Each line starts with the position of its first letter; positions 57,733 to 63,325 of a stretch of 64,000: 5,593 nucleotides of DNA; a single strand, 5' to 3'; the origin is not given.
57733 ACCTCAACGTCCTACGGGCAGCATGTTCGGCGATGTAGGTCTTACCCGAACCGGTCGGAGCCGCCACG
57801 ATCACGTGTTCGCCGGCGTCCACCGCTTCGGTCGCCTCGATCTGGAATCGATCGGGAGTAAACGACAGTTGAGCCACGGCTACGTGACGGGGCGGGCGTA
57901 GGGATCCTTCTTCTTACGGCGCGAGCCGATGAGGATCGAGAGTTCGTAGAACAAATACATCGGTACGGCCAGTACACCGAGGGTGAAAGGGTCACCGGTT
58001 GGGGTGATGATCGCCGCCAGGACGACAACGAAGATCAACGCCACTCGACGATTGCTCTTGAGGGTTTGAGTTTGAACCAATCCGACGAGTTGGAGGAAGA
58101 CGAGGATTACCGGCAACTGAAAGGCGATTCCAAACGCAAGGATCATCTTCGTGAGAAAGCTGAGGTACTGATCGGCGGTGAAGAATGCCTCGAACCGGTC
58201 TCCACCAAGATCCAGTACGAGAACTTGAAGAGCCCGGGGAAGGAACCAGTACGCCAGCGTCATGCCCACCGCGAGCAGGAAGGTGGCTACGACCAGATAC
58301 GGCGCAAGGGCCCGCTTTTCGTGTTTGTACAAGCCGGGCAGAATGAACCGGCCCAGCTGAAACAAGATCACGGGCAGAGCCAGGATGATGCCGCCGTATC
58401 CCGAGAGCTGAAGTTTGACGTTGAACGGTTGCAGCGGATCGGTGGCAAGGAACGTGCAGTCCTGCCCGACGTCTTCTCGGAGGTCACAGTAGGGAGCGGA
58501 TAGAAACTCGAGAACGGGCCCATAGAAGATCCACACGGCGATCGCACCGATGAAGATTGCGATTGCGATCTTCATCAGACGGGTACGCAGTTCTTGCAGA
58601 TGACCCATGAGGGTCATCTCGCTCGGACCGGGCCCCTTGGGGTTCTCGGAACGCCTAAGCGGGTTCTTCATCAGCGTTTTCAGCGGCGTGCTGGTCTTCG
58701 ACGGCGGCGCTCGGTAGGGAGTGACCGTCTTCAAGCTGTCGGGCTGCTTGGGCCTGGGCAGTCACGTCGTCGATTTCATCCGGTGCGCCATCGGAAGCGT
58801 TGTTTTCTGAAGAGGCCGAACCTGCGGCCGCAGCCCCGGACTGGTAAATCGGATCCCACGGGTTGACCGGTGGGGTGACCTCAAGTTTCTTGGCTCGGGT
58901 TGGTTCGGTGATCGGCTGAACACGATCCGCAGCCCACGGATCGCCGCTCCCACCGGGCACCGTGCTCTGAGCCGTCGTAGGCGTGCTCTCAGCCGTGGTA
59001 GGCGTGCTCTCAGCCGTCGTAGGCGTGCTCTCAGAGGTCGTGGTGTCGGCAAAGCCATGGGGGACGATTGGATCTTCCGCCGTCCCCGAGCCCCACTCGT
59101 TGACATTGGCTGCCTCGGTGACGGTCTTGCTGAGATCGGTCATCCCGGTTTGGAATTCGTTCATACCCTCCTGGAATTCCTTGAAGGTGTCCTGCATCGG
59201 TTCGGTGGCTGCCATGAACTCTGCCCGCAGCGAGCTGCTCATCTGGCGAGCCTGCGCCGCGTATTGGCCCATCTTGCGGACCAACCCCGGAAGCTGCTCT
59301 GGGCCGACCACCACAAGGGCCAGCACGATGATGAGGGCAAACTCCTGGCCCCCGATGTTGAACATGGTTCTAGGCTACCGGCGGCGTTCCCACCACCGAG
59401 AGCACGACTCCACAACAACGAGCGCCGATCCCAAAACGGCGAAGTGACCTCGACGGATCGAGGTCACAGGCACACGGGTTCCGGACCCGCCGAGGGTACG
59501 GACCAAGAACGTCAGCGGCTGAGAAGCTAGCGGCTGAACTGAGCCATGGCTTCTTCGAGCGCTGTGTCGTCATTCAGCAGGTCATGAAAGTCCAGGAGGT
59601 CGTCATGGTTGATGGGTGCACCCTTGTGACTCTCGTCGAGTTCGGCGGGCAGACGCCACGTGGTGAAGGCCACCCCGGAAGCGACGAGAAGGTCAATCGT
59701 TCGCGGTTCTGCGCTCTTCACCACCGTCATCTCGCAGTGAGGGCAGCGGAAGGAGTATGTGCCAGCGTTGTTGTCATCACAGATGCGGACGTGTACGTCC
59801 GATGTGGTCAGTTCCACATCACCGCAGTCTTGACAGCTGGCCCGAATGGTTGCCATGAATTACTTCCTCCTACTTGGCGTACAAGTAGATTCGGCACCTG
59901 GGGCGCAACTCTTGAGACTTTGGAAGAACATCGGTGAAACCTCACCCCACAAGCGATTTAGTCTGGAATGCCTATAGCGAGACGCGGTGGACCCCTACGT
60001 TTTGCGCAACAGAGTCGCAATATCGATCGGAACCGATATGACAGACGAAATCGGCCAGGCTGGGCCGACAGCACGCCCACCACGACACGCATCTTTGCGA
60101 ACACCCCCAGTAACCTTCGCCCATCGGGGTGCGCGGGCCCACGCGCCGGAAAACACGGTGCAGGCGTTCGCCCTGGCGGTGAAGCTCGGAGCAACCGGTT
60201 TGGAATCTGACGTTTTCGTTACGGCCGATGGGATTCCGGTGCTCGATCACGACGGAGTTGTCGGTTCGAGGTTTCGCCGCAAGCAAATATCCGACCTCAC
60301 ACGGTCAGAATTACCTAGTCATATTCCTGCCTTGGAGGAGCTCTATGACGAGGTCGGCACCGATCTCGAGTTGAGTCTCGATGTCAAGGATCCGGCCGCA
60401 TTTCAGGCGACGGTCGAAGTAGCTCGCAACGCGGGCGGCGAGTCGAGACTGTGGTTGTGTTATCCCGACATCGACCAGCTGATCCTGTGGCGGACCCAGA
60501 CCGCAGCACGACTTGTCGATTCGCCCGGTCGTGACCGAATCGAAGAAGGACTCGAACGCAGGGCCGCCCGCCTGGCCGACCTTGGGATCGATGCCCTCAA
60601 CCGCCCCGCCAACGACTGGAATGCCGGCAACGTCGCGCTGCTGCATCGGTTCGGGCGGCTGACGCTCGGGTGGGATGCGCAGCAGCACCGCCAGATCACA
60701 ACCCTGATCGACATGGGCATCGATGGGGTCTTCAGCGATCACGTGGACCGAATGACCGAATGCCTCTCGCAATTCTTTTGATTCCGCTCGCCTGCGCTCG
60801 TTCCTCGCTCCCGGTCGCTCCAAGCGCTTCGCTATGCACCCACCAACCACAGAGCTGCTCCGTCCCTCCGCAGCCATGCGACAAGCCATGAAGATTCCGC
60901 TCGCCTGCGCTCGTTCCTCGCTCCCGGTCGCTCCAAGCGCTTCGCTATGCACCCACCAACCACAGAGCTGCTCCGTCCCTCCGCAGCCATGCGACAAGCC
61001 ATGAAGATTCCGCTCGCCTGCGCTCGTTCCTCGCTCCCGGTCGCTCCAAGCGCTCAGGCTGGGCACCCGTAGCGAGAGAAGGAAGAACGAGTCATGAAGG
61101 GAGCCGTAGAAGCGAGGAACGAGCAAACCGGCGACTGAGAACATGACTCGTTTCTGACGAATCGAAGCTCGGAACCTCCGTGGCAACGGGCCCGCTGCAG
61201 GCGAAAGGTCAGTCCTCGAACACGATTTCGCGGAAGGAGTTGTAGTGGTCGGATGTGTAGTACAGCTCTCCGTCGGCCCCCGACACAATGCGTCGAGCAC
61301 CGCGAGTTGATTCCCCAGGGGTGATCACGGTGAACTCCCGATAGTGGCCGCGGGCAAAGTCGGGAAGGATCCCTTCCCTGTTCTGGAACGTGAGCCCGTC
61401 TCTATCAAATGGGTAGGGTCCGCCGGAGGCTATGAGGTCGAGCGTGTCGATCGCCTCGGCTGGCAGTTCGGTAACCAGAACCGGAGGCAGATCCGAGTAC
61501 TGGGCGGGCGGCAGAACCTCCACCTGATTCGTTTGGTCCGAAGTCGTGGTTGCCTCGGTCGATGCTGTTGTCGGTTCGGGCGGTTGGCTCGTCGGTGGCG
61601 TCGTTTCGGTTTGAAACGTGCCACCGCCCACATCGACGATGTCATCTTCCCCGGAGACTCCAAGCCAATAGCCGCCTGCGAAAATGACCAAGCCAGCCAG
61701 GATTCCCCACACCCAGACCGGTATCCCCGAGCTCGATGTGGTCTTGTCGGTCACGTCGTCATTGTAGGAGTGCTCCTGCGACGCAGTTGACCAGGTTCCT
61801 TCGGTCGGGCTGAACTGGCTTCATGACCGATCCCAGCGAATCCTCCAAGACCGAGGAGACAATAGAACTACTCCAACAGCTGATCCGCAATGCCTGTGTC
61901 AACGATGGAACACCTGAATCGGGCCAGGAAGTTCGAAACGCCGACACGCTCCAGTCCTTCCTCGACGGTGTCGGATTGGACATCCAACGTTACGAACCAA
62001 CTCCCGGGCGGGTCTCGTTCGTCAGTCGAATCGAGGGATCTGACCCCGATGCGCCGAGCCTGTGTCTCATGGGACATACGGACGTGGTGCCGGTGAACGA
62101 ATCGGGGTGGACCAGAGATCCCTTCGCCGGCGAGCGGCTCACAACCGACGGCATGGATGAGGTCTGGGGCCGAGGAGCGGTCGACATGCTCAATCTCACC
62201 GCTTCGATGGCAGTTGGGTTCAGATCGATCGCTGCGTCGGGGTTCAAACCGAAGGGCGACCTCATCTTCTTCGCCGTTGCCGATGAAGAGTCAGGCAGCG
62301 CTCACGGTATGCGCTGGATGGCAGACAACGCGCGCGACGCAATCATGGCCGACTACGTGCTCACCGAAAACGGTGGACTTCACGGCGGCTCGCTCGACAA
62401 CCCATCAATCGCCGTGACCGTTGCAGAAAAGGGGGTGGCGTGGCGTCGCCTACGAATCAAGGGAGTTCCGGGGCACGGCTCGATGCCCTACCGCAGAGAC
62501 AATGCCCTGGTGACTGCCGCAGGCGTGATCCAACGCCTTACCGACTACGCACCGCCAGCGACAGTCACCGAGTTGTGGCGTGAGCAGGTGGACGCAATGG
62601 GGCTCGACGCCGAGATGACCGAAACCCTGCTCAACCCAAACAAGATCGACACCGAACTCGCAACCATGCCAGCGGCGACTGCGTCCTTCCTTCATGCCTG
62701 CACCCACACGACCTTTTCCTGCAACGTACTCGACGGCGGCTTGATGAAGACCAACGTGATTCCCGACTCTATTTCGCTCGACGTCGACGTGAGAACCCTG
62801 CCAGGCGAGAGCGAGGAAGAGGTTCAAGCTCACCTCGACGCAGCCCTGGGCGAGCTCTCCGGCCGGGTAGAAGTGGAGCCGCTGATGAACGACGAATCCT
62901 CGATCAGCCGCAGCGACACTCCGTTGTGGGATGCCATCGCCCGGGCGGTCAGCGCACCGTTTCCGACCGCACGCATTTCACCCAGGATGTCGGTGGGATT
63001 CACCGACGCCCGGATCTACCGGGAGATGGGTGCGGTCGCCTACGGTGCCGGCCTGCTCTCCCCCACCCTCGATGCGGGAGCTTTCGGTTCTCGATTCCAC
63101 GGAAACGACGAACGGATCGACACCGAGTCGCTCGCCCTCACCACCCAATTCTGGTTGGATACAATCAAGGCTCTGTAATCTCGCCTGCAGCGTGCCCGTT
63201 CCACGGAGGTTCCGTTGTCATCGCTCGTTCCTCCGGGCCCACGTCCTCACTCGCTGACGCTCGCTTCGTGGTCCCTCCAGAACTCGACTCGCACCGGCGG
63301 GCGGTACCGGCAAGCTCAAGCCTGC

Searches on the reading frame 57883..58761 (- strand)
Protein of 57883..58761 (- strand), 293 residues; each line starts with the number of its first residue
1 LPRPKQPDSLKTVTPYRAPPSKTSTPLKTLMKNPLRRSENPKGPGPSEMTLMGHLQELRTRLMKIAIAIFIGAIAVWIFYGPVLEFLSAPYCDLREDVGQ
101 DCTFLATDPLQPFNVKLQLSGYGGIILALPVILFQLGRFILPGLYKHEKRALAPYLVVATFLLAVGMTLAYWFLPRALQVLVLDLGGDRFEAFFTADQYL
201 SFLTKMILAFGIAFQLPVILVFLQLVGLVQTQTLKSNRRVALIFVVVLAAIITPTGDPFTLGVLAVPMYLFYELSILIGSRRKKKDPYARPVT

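Call 55: search_protein_families(library=pfam, proteins=[window:57883-58761:-], max_evalue=0.001)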
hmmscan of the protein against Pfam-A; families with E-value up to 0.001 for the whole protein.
window:57883-58761:- (293 aa): 1 family
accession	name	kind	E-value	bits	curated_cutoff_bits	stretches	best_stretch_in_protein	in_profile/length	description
PF00902.23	TatC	-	2.2e-62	211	25.1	1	54-267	2-208/208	Sec-independent protein translocase protein (TatC)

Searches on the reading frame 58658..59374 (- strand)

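Call 55: search_protein_families(library=pfam, proteins=[window:58658-59374:-], max_evalue=0.001)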
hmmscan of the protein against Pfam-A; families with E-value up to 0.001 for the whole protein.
window:58658-59374:- (239 aa): 1 family
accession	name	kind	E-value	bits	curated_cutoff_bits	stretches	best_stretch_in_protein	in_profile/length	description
PF02416.21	TatA_B_E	-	0.00027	20.6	21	0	7-37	1-31/53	mttA/Hcf106 family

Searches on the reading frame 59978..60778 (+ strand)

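Call 55: search_protein_families(library=pfam, proteins=[window:59978-60778:+], max_evalue=0.001)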
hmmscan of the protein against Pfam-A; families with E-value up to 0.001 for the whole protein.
window:59978-60778:+ (267 aa): 1 family
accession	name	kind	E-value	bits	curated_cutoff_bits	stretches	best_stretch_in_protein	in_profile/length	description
PF03009.23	GDPD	-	2.3e-22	80.8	23.6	1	49-257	1-243/244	Glycerophosphoryl diester phosphodiesterase family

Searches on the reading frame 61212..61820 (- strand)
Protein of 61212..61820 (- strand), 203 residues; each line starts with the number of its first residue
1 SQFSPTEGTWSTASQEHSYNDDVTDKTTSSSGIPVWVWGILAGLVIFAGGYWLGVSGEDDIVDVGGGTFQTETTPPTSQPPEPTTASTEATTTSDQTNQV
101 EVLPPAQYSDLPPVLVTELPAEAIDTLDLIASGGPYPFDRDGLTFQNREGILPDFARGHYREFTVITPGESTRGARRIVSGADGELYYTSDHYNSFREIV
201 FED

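Call 55: search_protein_families(library=pfam, proteins=[window:61212-61820:-], max_evalue=0.001)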
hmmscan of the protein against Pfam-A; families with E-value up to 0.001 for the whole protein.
window:61212-61820:- (203 aa): 1 family
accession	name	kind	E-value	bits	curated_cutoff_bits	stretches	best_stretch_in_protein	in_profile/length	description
PF00545.25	Ribonuclease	-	9.4e-23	81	24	1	114-199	13-97/98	ribonuclease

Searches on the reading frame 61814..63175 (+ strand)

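Call 55: search_protein_families(library=pfam, proteins=[window:61814-63175:+], max_evalue=0.001)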
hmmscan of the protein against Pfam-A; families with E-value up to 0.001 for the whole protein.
window:61814-63175:+ (454 aa): 3 families
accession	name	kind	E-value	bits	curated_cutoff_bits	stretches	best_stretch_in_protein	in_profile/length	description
PF01546.33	Peptidase_M20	-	1.4e-27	97.4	24.6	1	84-452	1-205/206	Peptidase family M20/M25/M40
PF07687.19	M20_dimer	-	1.3e-17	64.1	21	1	203-349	1-103/107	Peptidase dimerisation domain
PF04389.22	Peptidase_M28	-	0.00034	20.8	21.3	0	70-169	3-77/193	Peptidase family M28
